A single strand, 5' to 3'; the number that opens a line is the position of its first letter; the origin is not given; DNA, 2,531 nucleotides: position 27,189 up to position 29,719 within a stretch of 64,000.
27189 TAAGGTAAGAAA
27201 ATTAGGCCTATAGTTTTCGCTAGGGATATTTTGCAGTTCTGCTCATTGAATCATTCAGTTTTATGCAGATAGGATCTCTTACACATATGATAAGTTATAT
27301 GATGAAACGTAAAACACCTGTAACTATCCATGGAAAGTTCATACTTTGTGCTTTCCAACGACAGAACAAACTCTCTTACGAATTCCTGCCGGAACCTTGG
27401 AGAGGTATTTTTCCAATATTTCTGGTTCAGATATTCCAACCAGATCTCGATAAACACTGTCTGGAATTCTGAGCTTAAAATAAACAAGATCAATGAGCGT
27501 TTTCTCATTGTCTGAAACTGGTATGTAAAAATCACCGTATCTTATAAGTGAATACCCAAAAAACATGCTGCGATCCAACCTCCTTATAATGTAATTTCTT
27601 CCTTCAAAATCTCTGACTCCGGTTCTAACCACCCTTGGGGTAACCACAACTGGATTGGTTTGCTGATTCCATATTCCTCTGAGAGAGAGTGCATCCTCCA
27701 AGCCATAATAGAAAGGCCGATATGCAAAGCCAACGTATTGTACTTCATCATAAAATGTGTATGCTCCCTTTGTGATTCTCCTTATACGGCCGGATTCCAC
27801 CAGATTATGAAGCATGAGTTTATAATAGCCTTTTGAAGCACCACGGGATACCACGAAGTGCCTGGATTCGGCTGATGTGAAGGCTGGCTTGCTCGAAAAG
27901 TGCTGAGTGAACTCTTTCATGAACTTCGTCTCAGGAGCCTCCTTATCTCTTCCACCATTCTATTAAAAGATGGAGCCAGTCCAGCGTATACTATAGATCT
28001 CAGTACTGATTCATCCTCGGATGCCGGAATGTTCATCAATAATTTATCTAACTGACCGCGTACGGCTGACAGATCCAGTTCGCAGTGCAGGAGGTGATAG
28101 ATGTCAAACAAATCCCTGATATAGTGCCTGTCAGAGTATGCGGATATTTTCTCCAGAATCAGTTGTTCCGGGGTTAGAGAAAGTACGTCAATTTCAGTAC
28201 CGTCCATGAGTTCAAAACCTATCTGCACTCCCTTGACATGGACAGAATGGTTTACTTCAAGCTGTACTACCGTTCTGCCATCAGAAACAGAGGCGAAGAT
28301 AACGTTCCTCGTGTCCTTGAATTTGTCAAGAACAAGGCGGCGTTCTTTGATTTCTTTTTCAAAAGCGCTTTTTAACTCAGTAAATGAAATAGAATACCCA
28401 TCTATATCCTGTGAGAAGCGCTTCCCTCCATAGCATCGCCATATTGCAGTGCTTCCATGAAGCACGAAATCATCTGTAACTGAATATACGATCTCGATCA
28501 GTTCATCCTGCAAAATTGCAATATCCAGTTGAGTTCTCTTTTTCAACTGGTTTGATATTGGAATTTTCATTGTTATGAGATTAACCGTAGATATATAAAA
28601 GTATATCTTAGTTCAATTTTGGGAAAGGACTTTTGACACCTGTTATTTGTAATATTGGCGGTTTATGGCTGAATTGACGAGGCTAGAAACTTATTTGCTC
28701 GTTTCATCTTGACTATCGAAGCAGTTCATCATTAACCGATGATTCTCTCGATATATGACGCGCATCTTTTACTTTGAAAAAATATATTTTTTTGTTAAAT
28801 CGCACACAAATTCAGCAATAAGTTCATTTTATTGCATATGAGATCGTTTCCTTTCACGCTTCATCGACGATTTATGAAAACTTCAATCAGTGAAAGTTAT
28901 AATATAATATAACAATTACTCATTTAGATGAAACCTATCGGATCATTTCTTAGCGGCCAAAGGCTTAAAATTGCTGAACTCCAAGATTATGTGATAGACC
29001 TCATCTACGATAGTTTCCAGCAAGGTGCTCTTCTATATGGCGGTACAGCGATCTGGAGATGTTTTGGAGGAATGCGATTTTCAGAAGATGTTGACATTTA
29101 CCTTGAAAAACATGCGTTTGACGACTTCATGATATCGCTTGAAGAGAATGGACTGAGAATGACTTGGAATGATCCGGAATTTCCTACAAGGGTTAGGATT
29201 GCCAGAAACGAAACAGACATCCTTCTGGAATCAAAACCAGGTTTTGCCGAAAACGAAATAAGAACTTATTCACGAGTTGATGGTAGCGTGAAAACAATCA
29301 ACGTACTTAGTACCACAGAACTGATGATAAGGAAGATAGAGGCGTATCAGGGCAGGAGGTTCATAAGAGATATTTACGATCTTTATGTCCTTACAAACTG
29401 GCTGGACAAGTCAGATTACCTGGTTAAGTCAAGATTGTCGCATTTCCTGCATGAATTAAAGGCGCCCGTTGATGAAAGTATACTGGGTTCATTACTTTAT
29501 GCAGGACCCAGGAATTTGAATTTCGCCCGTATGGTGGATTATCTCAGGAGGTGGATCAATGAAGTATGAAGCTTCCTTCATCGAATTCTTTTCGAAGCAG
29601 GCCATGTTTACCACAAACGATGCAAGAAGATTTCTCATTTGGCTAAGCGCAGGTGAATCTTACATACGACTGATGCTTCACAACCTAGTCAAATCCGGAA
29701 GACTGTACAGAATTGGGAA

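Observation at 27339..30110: Two diverged AbiE-like NTase/wHTH pairs arranged head-to-head, both with inverted (NTase-first) gene order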

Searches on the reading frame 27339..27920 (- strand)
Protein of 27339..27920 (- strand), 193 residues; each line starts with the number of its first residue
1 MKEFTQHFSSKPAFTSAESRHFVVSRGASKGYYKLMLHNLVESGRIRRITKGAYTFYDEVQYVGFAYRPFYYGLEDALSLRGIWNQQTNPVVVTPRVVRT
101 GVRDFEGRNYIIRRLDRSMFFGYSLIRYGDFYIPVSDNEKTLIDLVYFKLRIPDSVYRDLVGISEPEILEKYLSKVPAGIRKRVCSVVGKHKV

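Call 3: search_protein_families(library=pfam, proteins=[window:27339-27920:-], max_evalue=1)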
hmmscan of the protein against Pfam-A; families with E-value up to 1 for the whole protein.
window:27339-27920:- (193 aa): 2 families
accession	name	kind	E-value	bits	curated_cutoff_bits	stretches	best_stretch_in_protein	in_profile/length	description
PF13338.12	AbiEi_4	-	5.5e-05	23.6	25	1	30-56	22-48/49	Transcriptional regulator, AbiEi antitoxin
PF09407.15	AbiEi_1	-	0.15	12.7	22.2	1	64-184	12-136/142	AbiEi antitoxin C-terminal domain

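Call 4: search_protein_families(library=ncbifam, proteins=[window:27339-27920:-], max_evalue=1)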
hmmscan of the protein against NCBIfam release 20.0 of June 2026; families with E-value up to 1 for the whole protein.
window:27339-27920:- (193 aa): 0 families

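Call 5: search_protein_families(library=padloc, proteins=[window:27339-27920:-], max_evalue=1)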
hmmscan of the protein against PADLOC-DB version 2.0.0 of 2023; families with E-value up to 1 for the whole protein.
window:27339-27920:- (193 aa): 20 families
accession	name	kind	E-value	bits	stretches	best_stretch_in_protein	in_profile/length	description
PDLC02241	AbiEi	-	6.2e-12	43.7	1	2-152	4-150/199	AbiEi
PDLC02273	AbiEi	-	1.2e-11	43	1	69-185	84-202/205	AbiEi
PDLC02267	AbiEi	-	1.1e-10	39.3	1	29-146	33-152/252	AbiEi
PDLC02272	AbiEi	-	4e-09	34.6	1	30-151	26-149/200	AbiEi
PDLC02255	AbiEi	-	1.8e-07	28.9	1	36-151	36-150/186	AbiEi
PDLC02275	AbiEi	-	2e-06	26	2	18-56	9-47/184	AbiEi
PDLC02271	AbiEi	-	1.2e-05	22.7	1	90-146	110-166/263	AbiEi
PDLC02225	AbiEi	-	1.4e-05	22.9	1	28-157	26-156/198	AbiEi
PDLC02270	AbiEi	-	3.6e-05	21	1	5-55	4-53/265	AbiEi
PDLC02245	AbiEi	-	8.1e-05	20.4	2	122-176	120-166/194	AbiEi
PDLC02238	AbiEi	-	0.00011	20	1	37-161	18-143/180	AbiEi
PDLC02265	AbiEi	-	0.00079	17.2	1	29-58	24-53/198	AbiEi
PDLC02235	AbiEi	-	0.0026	15.4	1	4-62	8-68/240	AbiEi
PDLC02254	AbiEi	-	0.0028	15.4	1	7-63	11-59/197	AbiEi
PDLC02230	AbiEi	-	0.0048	14.6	1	37-151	23-140/192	AbiEi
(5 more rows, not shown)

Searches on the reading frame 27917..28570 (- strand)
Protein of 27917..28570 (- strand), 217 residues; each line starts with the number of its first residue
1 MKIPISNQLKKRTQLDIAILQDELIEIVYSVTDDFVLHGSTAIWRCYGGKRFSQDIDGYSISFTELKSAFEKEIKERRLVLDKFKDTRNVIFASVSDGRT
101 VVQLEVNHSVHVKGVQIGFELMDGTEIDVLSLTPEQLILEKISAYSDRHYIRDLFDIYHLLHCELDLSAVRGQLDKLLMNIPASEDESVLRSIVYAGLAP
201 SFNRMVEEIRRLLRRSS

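Call 3: search_protein_families(library=pfam, proteins=[window:27917-28570:-], max_evalue=1)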
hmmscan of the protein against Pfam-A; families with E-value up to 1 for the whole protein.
window:27917-28570:- (217 aa): 2 families
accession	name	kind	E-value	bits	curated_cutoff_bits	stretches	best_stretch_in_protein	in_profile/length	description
PF08843.17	AbiEii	-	7.1e-15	56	22.5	1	32-171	12-179/238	Nucleotidyl transferase AbiEii toxin, Type IV TA system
PF19502.5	DUF6036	-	0.0082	16.4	23.6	1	25-154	10-115/164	Nucleotidyltransferase of unknown function (DUF6036)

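Call 4: search_protein_families(library=ncbifam, proteins=[window:27917-28570:-], max_evalue=1)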
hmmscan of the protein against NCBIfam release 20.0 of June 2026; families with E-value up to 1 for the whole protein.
window:27917-28570:- (217 aa): 1 family
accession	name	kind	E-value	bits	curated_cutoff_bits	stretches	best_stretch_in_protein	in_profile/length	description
TIGR04189.1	surface_SprA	equivalog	0.18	8.8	200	1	51-148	1992-2073/2319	T9SS outer membrane translocon Sov/SprA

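Call 5: search_protein_families(library=padloc, proteins=[window:27917-28570:-], max_evalue=1)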
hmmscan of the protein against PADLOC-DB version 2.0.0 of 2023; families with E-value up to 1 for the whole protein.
window:27917-28570:- (217 aa): 18 families
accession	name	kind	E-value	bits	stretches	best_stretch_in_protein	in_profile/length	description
PDLC02307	AbiEii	-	1e-17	62.7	1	26-162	14-146/219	AbiEii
PDLC02330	AbiEii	-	1.1e-12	46.1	1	7-182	2-180/219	AbiEii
PDLC02323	AbiEii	-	8.2e-12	43.2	2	24-69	29-69/248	AbiEii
PDLC02328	AbiEii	-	2.7e-10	38.5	1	25-162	5-143/203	AbiEii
PDLC02304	AbiEii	-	2.5e-09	35.4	2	122-173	149-201/260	AbiEii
PDLC02305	AbiEii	-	5.3e-07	27.2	1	100-165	126-195/306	AbiEii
PDLC02318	AbiEii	-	1.1e-06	26.2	1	53-171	83-194/280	AbiEii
PDLC02303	AbiEii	-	3.4e-06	24.7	1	27-162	33-183/249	AbiEii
PDLC02321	AbiEii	-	4.2e-06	24.7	2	124-176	176-230/296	AbiEii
PDLC02290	AbiEii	-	1.3e-05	22.9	1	32-164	22-163/290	AbiEii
PDLC02292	AbiEii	-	2e-05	22.5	2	29-77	42-87/283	AbiEii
PDLC02296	AbiEii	-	9.3e-05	19.7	1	31-58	42-69/282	AbiEii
PDLC02317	AbiEii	-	0.00011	19.3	2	126-162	168-204/396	AbiEii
PDLC02294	AbiEii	-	0.00012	20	1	31-163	41-188/260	AbiEii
PDLC02291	AbiEii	-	0.00021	18.7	1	23-174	45-214/310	AbiEii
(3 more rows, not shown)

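Call 10: find_homologous_proteins(query=window:27917-28570:-)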
Query window:27917-28570:- (217 aa): 79 proteins with E <= 0.001 among 482 candidates.
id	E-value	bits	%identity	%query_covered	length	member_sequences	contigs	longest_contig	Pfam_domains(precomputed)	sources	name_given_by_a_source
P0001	2.7e-135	467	100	100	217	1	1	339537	PF08843.18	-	-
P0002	3.2e-81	290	62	99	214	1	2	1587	PF08843.18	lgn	-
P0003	3.0e-79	284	60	99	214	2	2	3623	PF08843.18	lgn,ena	-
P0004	5.9e-71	257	56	97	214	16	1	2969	PF08843.18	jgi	jgi:predicted nucleotidyltransferase component of viral defense system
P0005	1.6e-69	252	55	98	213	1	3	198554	PF08843.18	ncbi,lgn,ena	-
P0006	9.0e-68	246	54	99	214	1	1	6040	PF08843.18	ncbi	-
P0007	2.2e-64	235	54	99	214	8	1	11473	PF08843.18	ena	-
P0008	1.2e-63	233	50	98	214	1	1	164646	PF08843.18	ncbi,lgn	-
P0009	5.8e-63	231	51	96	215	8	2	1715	PF08843.18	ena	-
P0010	1.9e-62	229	50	98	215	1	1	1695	PF08843.18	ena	-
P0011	2.3e-62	229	50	96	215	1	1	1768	PF08843.18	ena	-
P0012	2.9e-62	228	49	97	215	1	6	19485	PF08843.18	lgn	-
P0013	6.9e-62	227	49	98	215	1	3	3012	PF08843.18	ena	-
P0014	3.4e-61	225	48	97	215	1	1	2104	PF08843.18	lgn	-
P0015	4.9e-61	224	48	97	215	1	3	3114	PF08843.18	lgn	-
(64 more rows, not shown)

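Call 12: find_related_loci(query=A1, collection=genome_contigs, flank=3000)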
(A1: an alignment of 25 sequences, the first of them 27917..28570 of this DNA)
Query A1 (217 aa) in genome_contigs; peptide patterns used: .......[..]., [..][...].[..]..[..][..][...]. (x = any residue, [..] = any of these).
460 stretches matched a pattern; 411 encode a relative of the query (tblastn E <= 1e-3); the best 80 are kept; 80 distinct loci.
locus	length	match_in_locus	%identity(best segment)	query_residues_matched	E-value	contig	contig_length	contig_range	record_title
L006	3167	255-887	57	1-211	5e-78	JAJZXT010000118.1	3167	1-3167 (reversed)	MAG: Thermoplasmata archaeon isolate TL1-4.bin52 NODE_25448_length_3167_cov_1.478289, whole genome shotgun sequence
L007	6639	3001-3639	55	1-213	4e-77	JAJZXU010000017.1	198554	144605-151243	MAG: Thermoplasmata archaeon isolate TL1-4.bin55 NODE_14_length_198554_cov_27.261804, whole genome shotgun sequence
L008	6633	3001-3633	57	1-211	5e-77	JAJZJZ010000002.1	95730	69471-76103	MAG: Thermoplasmata archaeon isolate LSA5.bin89 NODE_201_length_95730_cov_8.259783, whole genome shotgun sequence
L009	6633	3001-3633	57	1-211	6e-77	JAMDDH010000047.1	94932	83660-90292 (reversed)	MAG: Thermoplasmatota archaeon isolate FK_Sedi_B_Bin.146 NODE_393_length_94932_cov_70.3829, whole genome shotgun sequenc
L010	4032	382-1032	54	1-217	3e-75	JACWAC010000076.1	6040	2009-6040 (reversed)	MAG: Thermoplasmatales archaeon isolate A_EUR_01 NODE_106_length_6040_cov_11.066165, whole genome shotgun sequence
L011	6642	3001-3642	52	1-214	3e-75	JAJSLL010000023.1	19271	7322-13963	MAG: Thermoplasmatales archaeon isolate IK54 1644, whole genome shotgun sequence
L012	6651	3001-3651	52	1-217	4e-74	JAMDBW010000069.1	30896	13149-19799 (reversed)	MAG: Thermoplasmatota archaeon isolate FK_Sedi_B_Bin.199 NODE_4438_length_30896_cov_4.50336, whole genome shotgun sequen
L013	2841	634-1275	51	1-214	2e-73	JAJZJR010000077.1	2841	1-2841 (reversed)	MAG: Thermoplasmata archaeon isolate LSA5.bin55 NODE_50909_length_2841_cov_3.825350, whole genome shotgun sequence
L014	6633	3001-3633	51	1-211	1e-71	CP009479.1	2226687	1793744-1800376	Uncultured archaeon clone ASS_A1, complete genome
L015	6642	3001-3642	53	1-214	2e-71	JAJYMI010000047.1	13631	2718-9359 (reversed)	MAG: Thermoplasmata archaeon isolate DBS2-4.bin120 NODE_8153_length_13631_cov_3.19742, whole genome shotgun sequence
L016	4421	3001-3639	52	1-213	2e-70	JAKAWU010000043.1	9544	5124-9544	MAG: Thermoplasmata archaeon isolate YP4.bin84 NODE_10197_length_9544_cov_6.908888, whole genome shotgun sequence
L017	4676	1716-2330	52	1-205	7e-70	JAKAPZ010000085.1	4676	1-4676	MAG: Thermoplasmata archaeon isolate YF1.bin96 NODE_26366_length_4676_cov_2.607606, whole genome shotgun sequence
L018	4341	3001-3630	52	1-213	8e-69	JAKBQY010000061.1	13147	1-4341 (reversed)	MAG: Thermoplasmata archaeon isolate TL1-4.bin46 NODE_3964_length_13147_cov_25.990937, whole genome shotgun sequence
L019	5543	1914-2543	49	1-210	1e-68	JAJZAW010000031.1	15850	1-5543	MAG: Thermoplasmata archaeon isolate HSP1.bin41 NODE_2364_length_15850_cov_1.665204, whole genome shotgun sequence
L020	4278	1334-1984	48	1-217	1e-67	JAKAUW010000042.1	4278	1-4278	MAG: Thermoplasmata archaeon isolate YP3.bin51 NODE_27981_length_4278_cov_3.24331, whole genome shotgun sequence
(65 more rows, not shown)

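Call 24: search_solved_structures(query=A1, max_evalue=0.01, show_alignments=3)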
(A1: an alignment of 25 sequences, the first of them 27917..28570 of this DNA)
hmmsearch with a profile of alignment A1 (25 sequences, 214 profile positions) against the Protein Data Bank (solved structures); distinct sequences matched with E-value up to 0.01: 4.
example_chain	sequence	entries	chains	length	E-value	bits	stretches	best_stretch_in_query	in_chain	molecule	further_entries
4o8s_A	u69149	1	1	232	9e-10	41.8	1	32-179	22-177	Putative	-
4ok0_A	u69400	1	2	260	1.3e-09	41.2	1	31-179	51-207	Putative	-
6y56_A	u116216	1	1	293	3.5e-05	26.8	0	21-64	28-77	Uncharacterized protein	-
9hlo_B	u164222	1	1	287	0.00098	22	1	88-170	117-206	Abortive infection protein AbiGII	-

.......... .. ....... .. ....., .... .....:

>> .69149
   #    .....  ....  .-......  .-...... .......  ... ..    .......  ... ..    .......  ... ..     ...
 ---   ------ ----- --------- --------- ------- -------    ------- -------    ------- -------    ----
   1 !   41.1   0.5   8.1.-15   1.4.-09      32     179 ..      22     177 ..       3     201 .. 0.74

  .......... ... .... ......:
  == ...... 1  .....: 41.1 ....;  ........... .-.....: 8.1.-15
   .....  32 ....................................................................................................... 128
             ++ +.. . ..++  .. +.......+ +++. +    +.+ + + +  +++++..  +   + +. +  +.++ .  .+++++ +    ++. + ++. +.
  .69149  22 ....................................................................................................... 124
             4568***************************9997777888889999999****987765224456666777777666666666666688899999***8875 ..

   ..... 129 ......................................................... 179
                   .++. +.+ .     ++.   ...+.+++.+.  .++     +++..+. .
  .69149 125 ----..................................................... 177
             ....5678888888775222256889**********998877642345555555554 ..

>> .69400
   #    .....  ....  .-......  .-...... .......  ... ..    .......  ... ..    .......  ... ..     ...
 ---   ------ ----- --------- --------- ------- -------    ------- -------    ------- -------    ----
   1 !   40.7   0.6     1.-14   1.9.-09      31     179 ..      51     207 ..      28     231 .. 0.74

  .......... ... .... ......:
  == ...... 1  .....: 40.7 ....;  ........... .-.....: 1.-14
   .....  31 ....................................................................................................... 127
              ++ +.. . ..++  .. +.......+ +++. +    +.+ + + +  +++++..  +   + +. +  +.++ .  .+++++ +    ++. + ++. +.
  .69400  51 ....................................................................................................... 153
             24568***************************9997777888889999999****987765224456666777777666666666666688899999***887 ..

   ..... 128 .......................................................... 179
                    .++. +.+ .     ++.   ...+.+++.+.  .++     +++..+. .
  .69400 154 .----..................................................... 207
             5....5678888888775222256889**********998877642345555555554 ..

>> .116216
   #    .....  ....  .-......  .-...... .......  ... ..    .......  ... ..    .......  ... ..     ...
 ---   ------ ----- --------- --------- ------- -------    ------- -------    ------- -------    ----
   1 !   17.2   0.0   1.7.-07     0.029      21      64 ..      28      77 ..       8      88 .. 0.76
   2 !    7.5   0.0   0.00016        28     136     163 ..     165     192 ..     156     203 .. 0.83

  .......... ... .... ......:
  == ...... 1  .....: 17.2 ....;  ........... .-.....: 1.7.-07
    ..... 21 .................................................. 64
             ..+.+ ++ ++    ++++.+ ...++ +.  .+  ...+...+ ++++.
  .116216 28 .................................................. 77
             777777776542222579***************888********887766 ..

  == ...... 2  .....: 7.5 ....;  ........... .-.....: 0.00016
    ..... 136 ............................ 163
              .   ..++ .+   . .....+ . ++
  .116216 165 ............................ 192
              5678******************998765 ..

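Call 55: predict_structure(alignment_id=A1)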
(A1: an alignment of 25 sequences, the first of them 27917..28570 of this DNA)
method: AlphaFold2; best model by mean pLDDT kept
length: 217 residues; sequences in the alignment: 25
mean_pLDDT: 96.0   pTM: 0.90
mean pLDDT of the five models: 96.0, 95.9, 95.6, 95.5, 95.4
residues with pLDDT >= 90: 207; 70-90: 9; 50-70: 1; < 50: 0
segments of 3 or more residues with pLDDT < 50: none
pLDDT, mean of each block of 10 residues (from residue 1): 90 97 98 97 96 97 95 98 97 98 97 97 97 98 97 98 93 96 94 92 98 88
secondary structure, 60 per line:
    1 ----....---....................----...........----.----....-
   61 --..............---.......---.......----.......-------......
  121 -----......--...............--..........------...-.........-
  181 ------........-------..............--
elements in order: H5-8 H12-31 E36-38 H39-46 E56-59 H63-76 E80-86 E90-96 E101-107 E115-120 E126-131 H134-148 H151-160 H171-179 H187-193 H202-215

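Call 58: fold_search(model_id=the predicted structure, library=pdb)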
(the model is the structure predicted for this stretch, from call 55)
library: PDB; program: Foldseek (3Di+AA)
matches with E <= 10: 893; with E <= 0.001: 11
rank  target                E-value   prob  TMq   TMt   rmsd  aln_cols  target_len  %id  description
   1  4ok0_B                2.1e-08  1.00  0.67  0.65   4.7       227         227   19  Crystal structure of putative nucleotidyltransferase from H. pylori (released 2014-04-09)
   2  4o8s                  8.2e-08  1.00  0.60  0.57   5.1       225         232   20  Crystal structure of JHP933 from Helicobacter pylori (released 2014-09-10)
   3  6y56                  2.2e-07  1.00  0.64  0.49   6.8       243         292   16  MenT4, nucleotidyltransferase toxin Rv2826c from Mycobacterium tuberculosis H37Rv (released 2020-09-16)
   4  4ok0_A                2.2e-07  1.00  0.59  0.58   6.3       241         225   20  Crystal structure of putative nucleotidyltransferase from H. pylori (released 2014-04-09)
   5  6j7o                  8.9e-07  1.00  0.57  0.46   7.1       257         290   14  Crystal structure of toxin TglT (unusual type guanylyltransferase-like toxin, Rv1045) mutant E146Q from Mycobacterium tu (released 2020-05-13)
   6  4p37_A                3.9e-04  0.99  0.39  0.20  16.2       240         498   14  Crystal structure of the Megavirus polyadenylate synthase (released 2015-04-01)
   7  8an5_A                5.3e-04  1.00  0.44  0.48   9.1       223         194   12  MenAT1 toxin-antitoxin complex (rv0078a-rv0078b) from Mycobacterium tuberculosis H37Rv (released 2023-08-02)
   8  5cfs                  5.9e-04  1.00  0.49  0.57   6.0       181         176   11  Crystal Structure of ANT(2")-Ia in complex with AMPCPP and tobramycin (released 2016-03-16)
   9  4p37_B                8.5e-04  0.97  0.38  0.20  16.5       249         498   14  Crystal structure of the Megavirus polyadenylate synthase (released 2015-04-01)
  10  8an4_A                9.6e-04  1.00  0.47  0.51   9.9       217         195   13  MenT1 toxin (rv0078a) from Mycobacterium tuberculosis H37Rv (released 2023-08-02)
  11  4wse_B                9.6e-04  0.99  0.42  0.22  16.3       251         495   12  Crystal structure of the Mimivirus polyadenylate synthase (released 2015-04-01)
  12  5kqj_MODEL_1_A        1.5e-03  1.00  0.47  0.53   5.2       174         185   14  Solution Structure of Antibiotic-Resistance Factor ANT(2'')-Ia Reveals Substrate-Regulated Conformation Dynami (released 2017-07-12)
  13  4wse_A                2.8e-03  0.97  0.42  0.22  16.3       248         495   12  Crystal structure of the Mimivirus polyadenylate synthase (released 2015-04-01)
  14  4wqk                  3.0e-03  1.00  0.48  0.56   6.1       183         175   13  Crystal structure of aminoglycoside nucleotidylyltransferase ANT(2")-Ia, apo form (released 2014-11-12)
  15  8an4_B                4.5e-03  1.00  0.44  0.49   6.1       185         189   14  MenT1 toxin (rv0078a) from Mycobacterium tuberculosis H37Rv (released 2023-08-02)
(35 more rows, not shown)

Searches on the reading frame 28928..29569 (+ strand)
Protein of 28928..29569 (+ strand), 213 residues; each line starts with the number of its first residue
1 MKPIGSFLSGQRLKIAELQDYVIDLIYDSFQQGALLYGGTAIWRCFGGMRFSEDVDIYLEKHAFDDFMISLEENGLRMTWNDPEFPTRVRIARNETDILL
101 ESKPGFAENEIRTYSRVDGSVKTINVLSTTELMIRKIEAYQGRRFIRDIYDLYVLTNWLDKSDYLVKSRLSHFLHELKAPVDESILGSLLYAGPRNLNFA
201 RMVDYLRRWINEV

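Call 3: search_protein_families(library=pfam, proteins=[window:28928-29569:+], max_evalue=1)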
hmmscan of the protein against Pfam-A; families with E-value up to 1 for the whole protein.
window:28928-29569:+ (213 aa): 1 family
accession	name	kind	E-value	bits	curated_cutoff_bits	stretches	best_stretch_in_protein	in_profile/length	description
PF08843.17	AbiEii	-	1.2e-11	45.5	22.5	1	29-163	10-177/238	Nucleotidyl transferase AbiEii toxin, Type IV TA system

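Call 4: search_protein_families(library=ncbifam, proteins=[window:28928-29569:+], max_evalue=1)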
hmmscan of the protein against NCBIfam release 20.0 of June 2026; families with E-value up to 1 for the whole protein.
window:28928-29569:+ (213 aa): 0 families

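Call 5: search_protein_families(library=padloc, proteins=[window:28928-29569:+], max_evalue=1)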
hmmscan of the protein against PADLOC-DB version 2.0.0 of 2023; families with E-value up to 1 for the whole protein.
window:28928-29569:+ (213 aa): 20 families
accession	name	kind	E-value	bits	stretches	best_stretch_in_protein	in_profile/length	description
PDLC02307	AbiEii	-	5.6e-14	50.4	1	22-160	11-150/219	AbiEii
PDLC02323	AbiEii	-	1e-12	46.2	2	18-62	24-68/248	AbiEii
PDLC02304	AbiEii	-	1.5e-08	32.9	2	111-160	145-191/260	AbiEii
PDLC02328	AbiEii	-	1.2e-07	29.8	2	121-162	107-149/203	AbiEii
PDLC02330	AbiEii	-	1.5e-07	29.3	2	113-156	116-159/219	AbiEii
PDLC02303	AbiEii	-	7.1e-07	26.9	2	21-58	28-66/249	AbiEii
PDLC02289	AbiEii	-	1.4e-06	26.1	1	24-70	43-86/309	AbiEii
PDLC02313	AbiEii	-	2.4e-06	25.3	2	18-68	27-78/254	AbiEii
PDLC02293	AbiEii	-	4.1e-06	24.5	1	25-63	33-71/270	AbiEii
PDLC02305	AbiEii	-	4.4e-06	24.1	1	111-157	146-192/306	AbiEii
PDLC02296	AbiEii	-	4.4e-06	24.1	2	35-62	47-74/282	AbiEii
PDLC02292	AbiEii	-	6.3e-06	24.2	1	33-61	47-76/283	AbiEii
PDLC02318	AbiEii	-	7.5e-06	23.5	1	80-156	111-184/280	AbiEii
PDLC02321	AbiEii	-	8.4e-06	23.7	2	107-157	162-216/296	AbiEii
PDLC02294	AbiEii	-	2.2e-05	22.4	2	84-157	116-187/260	AbiEii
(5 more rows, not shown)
